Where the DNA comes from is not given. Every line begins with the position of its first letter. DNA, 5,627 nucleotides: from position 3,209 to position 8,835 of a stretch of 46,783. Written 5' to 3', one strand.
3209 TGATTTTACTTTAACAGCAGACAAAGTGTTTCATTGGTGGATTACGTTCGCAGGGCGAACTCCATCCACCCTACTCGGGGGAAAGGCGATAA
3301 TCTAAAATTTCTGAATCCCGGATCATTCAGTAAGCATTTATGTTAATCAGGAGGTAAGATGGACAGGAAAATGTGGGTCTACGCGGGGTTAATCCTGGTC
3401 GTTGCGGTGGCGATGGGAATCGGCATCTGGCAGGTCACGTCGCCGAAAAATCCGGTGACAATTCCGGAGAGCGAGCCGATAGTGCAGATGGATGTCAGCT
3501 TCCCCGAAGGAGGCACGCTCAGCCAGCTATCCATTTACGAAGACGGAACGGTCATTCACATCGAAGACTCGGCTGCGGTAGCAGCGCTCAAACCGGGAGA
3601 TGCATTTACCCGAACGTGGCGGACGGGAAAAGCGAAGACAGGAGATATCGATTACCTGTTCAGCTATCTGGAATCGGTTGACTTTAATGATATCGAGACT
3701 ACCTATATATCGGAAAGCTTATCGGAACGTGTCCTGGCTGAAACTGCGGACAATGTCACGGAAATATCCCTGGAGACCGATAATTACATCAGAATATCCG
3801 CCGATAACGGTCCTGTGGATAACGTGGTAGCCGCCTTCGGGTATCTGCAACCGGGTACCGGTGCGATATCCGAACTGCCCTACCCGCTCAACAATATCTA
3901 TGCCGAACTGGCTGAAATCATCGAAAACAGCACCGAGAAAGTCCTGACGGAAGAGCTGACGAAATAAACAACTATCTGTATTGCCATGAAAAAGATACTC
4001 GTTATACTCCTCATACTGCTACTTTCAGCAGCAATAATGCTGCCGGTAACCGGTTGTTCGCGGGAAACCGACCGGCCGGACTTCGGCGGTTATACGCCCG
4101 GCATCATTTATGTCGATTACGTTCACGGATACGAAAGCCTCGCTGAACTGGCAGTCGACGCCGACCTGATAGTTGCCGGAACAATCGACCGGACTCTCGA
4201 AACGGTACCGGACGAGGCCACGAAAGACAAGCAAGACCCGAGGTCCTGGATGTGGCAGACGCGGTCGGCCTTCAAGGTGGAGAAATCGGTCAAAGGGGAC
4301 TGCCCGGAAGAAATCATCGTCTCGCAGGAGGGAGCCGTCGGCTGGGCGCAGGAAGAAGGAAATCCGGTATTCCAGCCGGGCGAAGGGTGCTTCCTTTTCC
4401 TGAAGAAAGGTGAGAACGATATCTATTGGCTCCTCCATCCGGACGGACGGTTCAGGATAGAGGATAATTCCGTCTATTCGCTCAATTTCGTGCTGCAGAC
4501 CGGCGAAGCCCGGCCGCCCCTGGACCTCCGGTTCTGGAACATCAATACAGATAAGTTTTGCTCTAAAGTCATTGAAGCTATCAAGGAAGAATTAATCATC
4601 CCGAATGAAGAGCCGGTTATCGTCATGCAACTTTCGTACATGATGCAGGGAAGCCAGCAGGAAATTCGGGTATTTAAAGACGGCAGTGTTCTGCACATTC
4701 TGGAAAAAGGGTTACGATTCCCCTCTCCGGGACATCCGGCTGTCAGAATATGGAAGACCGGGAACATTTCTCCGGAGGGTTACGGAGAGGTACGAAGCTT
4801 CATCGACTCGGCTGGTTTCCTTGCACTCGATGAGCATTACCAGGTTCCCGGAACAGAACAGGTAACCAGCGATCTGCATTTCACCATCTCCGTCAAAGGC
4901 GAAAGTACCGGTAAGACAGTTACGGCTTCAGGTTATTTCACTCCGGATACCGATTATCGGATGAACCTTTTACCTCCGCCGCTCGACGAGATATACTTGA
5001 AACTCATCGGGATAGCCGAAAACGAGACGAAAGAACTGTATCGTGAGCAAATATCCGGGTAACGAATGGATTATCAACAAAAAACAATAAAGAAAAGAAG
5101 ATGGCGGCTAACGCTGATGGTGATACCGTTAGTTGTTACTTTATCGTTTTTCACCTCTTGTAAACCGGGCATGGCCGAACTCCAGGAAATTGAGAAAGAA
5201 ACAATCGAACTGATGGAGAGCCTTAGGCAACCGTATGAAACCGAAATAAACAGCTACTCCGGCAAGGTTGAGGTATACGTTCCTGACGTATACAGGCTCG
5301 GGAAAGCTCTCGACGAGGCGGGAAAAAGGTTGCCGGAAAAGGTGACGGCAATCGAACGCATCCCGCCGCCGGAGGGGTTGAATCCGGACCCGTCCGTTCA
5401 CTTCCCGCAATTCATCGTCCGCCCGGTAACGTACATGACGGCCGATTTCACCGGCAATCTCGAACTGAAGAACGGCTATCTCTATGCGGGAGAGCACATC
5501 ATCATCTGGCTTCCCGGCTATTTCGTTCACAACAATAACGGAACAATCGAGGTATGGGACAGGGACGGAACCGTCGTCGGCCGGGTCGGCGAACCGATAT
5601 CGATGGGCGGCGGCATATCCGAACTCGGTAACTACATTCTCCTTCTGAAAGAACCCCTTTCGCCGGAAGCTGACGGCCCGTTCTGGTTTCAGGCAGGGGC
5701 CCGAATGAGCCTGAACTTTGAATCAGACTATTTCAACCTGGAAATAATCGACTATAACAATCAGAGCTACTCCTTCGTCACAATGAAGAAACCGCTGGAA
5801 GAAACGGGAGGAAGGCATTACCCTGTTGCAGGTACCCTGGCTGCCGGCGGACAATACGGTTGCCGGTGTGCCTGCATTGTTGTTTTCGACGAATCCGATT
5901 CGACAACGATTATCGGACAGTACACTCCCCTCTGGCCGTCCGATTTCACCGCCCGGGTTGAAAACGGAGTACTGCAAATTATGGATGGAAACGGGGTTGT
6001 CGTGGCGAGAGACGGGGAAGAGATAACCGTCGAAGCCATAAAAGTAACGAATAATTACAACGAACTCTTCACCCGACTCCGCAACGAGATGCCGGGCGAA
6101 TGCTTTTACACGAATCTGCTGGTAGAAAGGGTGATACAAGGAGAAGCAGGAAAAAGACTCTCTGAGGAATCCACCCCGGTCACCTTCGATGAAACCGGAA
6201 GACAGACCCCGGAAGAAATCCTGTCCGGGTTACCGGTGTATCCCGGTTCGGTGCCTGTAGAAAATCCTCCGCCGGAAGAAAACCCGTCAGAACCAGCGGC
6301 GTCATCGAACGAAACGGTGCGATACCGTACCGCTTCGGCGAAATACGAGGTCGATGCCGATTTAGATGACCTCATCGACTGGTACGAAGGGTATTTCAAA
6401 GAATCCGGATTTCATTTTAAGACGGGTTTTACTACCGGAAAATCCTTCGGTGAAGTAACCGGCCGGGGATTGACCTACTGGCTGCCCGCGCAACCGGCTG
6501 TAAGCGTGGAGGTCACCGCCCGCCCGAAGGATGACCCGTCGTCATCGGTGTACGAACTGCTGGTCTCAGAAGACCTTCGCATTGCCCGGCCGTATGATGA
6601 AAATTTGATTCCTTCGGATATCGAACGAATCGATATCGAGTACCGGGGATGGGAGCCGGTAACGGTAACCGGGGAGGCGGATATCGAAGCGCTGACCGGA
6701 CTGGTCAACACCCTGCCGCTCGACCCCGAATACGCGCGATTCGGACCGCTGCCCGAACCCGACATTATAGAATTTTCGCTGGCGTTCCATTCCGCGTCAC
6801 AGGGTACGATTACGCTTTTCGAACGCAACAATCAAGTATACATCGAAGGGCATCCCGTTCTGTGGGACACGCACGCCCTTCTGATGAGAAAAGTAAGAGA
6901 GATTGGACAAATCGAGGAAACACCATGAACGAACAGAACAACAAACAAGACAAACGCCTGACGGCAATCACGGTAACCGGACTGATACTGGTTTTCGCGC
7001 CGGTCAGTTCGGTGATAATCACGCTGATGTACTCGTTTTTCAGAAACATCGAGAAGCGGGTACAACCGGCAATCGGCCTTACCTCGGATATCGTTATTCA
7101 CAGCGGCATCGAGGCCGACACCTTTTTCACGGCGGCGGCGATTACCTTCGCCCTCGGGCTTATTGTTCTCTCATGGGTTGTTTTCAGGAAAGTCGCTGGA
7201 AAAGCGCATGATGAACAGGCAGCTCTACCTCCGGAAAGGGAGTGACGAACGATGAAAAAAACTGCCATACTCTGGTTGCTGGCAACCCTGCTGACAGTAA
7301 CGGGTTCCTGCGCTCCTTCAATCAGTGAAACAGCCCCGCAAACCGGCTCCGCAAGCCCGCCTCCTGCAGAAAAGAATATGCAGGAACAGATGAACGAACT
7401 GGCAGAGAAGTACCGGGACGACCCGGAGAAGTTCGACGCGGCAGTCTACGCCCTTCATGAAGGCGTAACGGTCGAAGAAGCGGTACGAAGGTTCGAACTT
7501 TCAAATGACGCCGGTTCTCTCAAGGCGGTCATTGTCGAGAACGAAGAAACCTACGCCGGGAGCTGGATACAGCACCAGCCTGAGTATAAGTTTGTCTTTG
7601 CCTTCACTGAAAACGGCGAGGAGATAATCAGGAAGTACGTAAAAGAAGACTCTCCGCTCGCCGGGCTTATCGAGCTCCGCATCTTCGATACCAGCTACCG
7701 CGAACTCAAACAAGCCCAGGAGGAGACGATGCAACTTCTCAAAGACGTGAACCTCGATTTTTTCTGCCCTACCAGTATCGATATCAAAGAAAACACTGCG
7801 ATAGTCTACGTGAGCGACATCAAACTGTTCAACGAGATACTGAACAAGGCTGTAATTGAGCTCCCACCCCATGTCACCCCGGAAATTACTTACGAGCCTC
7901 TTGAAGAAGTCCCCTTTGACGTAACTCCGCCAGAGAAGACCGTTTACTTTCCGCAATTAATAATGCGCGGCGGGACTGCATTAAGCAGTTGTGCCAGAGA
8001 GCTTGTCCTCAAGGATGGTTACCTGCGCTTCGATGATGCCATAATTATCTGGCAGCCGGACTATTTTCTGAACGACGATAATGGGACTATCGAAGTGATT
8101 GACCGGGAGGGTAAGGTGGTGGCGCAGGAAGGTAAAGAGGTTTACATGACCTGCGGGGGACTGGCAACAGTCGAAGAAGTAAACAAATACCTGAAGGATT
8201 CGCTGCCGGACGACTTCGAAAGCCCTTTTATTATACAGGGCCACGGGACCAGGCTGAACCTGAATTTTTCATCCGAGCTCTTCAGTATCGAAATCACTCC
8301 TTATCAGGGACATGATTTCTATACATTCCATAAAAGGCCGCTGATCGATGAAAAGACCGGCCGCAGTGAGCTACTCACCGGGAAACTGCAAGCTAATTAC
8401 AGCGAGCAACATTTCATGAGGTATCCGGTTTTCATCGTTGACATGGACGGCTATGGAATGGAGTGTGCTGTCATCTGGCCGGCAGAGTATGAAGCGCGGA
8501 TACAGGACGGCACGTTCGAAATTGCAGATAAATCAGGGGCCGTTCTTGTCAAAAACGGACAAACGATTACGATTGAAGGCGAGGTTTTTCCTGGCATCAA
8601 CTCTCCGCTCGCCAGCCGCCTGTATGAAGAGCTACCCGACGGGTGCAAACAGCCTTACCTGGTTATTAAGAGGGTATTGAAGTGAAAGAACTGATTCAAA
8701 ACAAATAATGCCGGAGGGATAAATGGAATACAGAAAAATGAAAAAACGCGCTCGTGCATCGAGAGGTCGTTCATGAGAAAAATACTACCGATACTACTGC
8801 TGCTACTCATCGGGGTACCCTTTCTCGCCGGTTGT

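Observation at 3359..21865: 18-gene co-directional envelope supercluster: 10 lipoproteins and 5 membrane proteins in paralogous families, with LuxE/LuxC in the middle and lgt at the end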

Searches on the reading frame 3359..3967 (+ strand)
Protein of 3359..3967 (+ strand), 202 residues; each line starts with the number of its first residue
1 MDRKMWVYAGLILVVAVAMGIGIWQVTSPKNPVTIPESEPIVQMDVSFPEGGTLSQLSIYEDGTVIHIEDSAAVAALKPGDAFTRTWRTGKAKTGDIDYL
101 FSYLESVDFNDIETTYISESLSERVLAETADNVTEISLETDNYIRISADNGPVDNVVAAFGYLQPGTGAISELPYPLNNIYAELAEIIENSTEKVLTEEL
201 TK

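Call 4: search_protein_families(library=pfam, proteins=[window:3359-3967:+], max_evalue=0.01)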
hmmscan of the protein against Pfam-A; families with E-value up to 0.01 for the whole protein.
window:3359-3967:+ (202 aa): 0 families

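Call 83: search_protein_families(library=pfam, proteins=[window:3359-3967:+], max_evalue=1)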
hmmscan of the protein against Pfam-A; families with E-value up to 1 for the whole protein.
window:3359-3967:+ (202 aa): 0 families

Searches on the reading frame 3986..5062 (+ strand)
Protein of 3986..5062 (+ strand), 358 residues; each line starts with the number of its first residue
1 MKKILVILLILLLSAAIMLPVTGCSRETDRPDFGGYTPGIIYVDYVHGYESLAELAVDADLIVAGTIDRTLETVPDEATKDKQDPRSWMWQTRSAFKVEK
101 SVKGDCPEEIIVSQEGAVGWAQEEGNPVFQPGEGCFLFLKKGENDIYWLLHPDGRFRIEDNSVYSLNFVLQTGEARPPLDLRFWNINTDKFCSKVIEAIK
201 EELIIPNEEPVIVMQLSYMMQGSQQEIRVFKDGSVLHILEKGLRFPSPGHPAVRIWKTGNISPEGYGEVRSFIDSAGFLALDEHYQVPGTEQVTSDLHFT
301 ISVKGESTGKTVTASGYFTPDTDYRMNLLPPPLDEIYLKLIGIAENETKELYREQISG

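Call 4: search_protein_families(library=pfam, proteins=[window:3986-5062:+], max_evalue=0.01)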
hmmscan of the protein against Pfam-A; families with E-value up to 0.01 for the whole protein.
window:3986-5062:+ (358 aa): 0 families

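Call 83: search_protein_families(library=pfam, proteins=[window:3986-5062:+], max_evalue=1)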
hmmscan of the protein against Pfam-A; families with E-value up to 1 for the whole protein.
window:3986-5062:+ (358 aa): 2 families
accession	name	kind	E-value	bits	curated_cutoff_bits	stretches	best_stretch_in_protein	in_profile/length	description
PF22800.1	CFAP410_C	-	0.064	13.4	27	1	261-275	20-34/36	CFAP410 C-terminal domain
PF25548.1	DUF7926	-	0.18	12.3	33.5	1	289-327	92-132/181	Domain of unknown function (DUF7926)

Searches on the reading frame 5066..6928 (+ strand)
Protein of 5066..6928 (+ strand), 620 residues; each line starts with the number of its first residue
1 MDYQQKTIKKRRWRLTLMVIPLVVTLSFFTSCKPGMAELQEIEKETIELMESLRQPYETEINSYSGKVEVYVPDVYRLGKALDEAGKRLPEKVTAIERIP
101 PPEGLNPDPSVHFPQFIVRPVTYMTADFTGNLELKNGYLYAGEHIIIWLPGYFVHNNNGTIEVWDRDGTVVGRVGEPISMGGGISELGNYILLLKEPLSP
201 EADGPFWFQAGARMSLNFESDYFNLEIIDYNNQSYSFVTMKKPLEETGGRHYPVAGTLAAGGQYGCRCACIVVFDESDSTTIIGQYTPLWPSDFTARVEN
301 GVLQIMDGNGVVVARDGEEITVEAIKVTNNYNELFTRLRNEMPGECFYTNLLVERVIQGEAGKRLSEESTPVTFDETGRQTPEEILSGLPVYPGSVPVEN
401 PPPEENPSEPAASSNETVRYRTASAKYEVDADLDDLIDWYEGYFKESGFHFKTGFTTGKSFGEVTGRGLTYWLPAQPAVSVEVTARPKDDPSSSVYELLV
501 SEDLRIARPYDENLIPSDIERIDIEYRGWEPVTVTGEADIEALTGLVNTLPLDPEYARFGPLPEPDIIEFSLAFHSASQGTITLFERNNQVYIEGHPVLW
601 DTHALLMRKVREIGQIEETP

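Call 4: search_protein_families(library=pfam, proteins=[window:5066-6928:+], max_evalue=0.01)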
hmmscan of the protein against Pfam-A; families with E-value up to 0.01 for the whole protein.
window:5066-6928:+ (620 aa): 0 families

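Call 68: search_protein_representatives(protein=window:5066-6928:+)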
Query: 620 residues. Proteins with E-value up to 0.001 (for the whole library): 276; up to 1e-10: 96; up to 1e-30: 16. The best 150 are listed.
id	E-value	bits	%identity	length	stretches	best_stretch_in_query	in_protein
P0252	2.0e-174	598.0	77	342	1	22-357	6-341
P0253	1.8e-87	310.7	56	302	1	360-616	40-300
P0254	2.3e-64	234.4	38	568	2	35-360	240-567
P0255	1.9e-62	228.1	42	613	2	61-215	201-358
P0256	8.9e-58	212.6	41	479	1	36-355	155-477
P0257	2.8e-48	181.2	38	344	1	282-611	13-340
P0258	1.2e-43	166.0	44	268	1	22-241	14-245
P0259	5.2e-42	160.5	49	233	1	93-323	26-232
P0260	6.9e-41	156.8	41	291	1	376-617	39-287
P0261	8.5e-41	156.5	50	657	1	36-212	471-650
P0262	1.5e-40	155.8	38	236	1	124-357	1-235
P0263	5.1e-38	147.4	44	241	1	143-343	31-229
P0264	4.4e-34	134.4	43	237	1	36-209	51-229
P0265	2.0e-33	132.2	46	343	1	35-211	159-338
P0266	2.7e-33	131.8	37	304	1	376-616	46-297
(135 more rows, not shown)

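Call 83: search_protein_families(library=pfam, proteins=[window:5066-6928:+], max_evalue=1)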
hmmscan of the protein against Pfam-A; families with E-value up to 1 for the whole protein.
window:5066-6928:+ (620 aa): 1 family
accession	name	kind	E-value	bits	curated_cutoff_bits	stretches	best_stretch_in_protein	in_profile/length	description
PF04822.18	Takusan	-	0.28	11.6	28.1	0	318-348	20-50/85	Takusan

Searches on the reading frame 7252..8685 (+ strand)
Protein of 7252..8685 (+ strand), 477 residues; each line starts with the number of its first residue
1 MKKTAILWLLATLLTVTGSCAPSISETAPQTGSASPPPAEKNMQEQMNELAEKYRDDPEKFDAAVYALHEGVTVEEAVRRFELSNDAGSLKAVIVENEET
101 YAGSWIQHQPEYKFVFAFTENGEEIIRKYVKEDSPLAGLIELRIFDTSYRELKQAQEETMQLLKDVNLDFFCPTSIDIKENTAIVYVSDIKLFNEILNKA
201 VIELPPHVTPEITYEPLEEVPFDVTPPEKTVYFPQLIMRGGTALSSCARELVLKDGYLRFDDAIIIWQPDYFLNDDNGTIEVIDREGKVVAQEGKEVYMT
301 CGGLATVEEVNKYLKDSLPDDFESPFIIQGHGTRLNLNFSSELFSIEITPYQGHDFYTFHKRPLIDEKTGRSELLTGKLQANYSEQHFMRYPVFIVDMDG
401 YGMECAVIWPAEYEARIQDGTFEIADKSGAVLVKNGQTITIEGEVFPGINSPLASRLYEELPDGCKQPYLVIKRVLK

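Call 4: search_protein_families(library=pfam, proteins=[window:7252-8685:+], max_evalue=0.01)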
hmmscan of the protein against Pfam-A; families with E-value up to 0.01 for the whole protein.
window:7252-8685:+ (477 aa): 0 families

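Call 44: search_protein_families(library=ncbifam, proteins=[window:7252-8685:+], max_evalue=0.01)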
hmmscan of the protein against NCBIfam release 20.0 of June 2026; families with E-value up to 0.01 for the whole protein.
window:7252-8685:+ (477 aa): 0 families

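Call 80: predict_structure(alignment_id=A3)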
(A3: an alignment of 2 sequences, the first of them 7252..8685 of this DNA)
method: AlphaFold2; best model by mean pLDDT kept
length: 477 residues; sequences in the alignment: 2
mean_pLDDT: 42.7   pTM: 0.27
mean pLDDT of the five models: 42.7, 37.2, 36.9, 36.1, 35.4
residues with pLDDT >= 90: 0; 70-90: 23; 50-70: 116; < 50: 338
segments of 3 or more residues with pLDDT < 50: 1-41, 76-156, 158-160, 162-278, 285-287, 293-343, 347-359, 384-391, 399-402, 462-468
pLDDT, mean of each block of 10 residues (from residue 1): 42 35 27 30 58 60 49 49 29 22 21 23 29 29 34 45 39 31 35 42 39 27 28 26 27 43 37 45 50 40 36 42 38 33 47 43 53 61 46 55 58 69 76 75 59 56 51 65
secondary structure, 60 per line:
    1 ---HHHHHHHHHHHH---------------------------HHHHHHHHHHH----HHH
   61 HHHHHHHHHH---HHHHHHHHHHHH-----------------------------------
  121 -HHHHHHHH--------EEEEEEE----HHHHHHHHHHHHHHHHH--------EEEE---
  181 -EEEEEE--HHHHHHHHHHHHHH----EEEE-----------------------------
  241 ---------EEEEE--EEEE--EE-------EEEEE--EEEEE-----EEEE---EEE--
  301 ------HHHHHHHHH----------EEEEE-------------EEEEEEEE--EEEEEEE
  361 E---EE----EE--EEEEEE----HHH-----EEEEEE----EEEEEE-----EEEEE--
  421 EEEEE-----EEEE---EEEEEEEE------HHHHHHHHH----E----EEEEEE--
elements in order: H4-15 H43-53 H58-70 H74-85 H122-129 E138-144 H149-165 E174-177 E182-187 H190-203 E208-211 E250-254 E257-260 E272-276 E279-283 E289-292 E296-298 H307-315 E326-330 E344-351 E354-361 E375-380 E393-398 E403-408 E414-418 E421-425 E431-434 E438-445 H452-460 E470-475

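Call 83: search_protein_families(library=pfam, proteins=[window:7252-8685:+], max_evalue=1)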
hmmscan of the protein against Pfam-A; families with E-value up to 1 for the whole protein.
window:7252-8685:+ (477 aa): 4 families
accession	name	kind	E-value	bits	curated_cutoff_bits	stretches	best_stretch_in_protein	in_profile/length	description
PF10975.14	DUF2802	-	0.033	14.8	33.5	1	41-85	14-57/68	Protein of unknown function (DUF2802)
PF12869.13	tRNA_anti-like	-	0.05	13.6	23.5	0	1-62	1-65/146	tRNA_anti-like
PF20606.3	DUF6799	-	0.2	11.8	26.8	0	418-445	37-63/63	Domain of unknown function (DUF6799)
PF10384.14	Scm3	-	0.22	11.7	24.3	0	40-59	9-28/53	Centromere protein Scm3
